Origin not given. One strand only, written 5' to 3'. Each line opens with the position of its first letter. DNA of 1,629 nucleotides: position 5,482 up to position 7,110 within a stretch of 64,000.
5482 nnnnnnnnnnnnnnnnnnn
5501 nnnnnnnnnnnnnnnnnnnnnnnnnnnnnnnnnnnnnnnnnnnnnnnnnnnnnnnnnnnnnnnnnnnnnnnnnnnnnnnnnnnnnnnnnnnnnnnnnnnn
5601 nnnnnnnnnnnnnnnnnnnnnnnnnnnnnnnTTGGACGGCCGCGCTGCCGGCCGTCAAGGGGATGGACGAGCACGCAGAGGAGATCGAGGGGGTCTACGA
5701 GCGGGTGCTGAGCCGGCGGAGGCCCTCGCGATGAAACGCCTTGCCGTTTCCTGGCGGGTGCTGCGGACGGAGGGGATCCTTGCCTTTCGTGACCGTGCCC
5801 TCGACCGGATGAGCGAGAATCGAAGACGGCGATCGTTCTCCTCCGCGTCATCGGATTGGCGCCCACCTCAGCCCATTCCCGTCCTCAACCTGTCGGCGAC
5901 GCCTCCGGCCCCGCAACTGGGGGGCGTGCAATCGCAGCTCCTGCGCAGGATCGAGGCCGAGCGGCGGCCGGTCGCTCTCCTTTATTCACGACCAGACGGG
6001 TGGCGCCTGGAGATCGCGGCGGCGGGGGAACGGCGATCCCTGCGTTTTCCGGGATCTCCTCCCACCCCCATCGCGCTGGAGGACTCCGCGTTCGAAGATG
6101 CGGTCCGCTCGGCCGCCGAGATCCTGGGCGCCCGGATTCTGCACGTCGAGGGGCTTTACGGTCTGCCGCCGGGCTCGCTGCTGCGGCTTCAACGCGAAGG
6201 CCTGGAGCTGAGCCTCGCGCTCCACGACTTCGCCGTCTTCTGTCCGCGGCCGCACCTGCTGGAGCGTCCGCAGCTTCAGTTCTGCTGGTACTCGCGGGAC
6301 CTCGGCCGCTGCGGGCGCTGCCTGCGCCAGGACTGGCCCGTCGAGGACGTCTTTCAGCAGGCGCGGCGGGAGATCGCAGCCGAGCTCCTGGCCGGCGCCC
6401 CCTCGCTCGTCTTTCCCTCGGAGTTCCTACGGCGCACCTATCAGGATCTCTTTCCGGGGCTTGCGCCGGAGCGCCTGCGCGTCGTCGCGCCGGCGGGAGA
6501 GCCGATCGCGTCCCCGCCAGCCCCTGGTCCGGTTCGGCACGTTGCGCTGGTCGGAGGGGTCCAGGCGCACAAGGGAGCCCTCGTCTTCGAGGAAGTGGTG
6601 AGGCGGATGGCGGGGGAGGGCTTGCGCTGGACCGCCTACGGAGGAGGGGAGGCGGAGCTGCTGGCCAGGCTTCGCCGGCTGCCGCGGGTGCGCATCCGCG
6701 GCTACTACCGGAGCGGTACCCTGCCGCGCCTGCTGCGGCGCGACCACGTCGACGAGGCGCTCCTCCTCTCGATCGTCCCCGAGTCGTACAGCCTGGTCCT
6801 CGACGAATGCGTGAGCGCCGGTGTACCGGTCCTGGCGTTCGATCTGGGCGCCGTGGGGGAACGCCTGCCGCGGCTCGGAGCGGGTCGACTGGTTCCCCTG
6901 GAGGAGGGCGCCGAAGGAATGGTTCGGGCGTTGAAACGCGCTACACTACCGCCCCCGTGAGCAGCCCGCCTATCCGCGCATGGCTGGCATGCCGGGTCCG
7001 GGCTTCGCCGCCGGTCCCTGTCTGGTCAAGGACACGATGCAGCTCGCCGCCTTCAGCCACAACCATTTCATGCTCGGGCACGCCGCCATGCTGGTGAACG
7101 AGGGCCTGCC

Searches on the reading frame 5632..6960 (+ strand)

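Call 7: search_protein_families(library=pfam, proteins=[window:5632-6960:+], max_evalue=0.01)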
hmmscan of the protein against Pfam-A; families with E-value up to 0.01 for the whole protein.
window:5632-6960:+ (442 aa): 1 family
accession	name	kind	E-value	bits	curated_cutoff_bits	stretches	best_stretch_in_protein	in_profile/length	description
PF13692.12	Glyco_trans_1_4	-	3.4e-07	31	27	1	303-436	3-138/142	Glycosyl transferases group 1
